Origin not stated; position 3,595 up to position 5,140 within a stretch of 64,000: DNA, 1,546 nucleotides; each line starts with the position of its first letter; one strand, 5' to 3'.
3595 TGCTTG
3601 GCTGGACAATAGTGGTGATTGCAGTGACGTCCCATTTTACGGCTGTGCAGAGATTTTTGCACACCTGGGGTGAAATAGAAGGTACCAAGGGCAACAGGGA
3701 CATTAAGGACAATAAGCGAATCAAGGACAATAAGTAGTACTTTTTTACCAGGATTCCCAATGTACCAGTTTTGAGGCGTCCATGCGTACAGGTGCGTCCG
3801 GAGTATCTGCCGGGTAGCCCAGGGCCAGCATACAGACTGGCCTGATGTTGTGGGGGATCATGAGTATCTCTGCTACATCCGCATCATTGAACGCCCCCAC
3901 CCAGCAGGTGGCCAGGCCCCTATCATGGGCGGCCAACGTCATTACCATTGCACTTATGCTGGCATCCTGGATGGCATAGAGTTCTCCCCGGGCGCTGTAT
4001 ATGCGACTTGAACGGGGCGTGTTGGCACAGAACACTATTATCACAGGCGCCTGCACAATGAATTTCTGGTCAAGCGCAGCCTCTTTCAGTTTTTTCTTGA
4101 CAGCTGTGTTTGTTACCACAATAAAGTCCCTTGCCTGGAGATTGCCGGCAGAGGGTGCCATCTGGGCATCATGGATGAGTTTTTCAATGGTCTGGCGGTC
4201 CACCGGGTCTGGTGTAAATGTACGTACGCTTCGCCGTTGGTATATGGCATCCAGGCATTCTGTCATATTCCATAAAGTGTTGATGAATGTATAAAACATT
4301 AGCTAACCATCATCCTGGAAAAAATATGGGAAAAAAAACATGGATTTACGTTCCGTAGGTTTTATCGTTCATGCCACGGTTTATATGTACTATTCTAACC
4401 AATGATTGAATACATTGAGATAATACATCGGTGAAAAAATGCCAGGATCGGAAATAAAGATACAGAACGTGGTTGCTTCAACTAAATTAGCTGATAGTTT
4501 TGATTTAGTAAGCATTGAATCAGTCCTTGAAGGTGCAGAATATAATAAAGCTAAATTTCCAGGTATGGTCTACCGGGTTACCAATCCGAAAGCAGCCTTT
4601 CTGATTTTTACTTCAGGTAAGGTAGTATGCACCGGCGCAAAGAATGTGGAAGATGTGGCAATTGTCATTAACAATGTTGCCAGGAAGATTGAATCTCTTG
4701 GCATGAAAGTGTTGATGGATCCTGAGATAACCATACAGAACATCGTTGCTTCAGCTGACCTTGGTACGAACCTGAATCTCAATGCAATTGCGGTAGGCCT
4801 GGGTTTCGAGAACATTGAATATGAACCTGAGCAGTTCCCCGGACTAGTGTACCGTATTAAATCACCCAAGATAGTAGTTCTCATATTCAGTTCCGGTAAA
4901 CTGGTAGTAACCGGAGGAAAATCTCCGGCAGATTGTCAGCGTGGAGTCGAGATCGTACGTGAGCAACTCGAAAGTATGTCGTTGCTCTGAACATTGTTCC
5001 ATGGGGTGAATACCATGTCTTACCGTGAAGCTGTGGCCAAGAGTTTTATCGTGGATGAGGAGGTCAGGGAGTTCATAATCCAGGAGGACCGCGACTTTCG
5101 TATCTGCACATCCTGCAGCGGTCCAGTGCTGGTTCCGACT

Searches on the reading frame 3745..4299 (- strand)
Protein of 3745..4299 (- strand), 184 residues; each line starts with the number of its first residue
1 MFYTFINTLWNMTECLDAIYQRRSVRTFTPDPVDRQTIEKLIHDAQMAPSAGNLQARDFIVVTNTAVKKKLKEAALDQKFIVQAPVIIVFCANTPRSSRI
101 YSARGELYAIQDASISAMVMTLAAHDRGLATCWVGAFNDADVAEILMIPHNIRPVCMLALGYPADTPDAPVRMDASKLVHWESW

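Call 7: search_protein_families(library=pfam, proteins=[window:3745-4299:-], max_evalue=0.01)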
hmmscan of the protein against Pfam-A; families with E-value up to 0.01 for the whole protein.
window:3745-4299:- (184 aa): 2 families
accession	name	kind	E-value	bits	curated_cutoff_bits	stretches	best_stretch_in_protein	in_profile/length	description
PF00881.29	Nitroreductase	-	8.9e-37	127.3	23.5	2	77-162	83-167/167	Nitroreductase family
PF14512.11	TM1586_NiRdase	-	3.1e-12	47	27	1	120-174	91-144/215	Putative TM nitroreductase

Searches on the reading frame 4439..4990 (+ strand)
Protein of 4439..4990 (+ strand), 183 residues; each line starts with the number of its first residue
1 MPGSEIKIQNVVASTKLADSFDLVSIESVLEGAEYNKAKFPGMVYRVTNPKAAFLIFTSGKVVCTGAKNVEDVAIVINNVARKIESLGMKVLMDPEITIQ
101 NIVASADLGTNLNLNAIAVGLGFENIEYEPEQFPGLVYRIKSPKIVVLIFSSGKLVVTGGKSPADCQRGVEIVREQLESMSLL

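Call 7: search_protein_families(library=pfam, proteins=[window:4439-4990:+], max_evalue=0.01)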
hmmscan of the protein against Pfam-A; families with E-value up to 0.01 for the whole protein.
window:4439-4990:+ (183 aa): 3 families
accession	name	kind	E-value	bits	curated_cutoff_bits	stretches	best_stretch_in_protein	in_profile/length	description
PF00352.27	TBP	-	5.1e-61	202.9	22.9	2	97-179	2-84/85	Transcription factor TFIID (or TATA-binding protein, TBP)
PF11858.14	DUF3378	-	1.2e-07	32.2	27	1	132-161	26-55/76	Domain of unknown function (DUF3378)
PF11623.14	NdhS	-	0.0065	16.5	27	0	40-57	2-19/52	NAD(P)H dehydrogenase subunit S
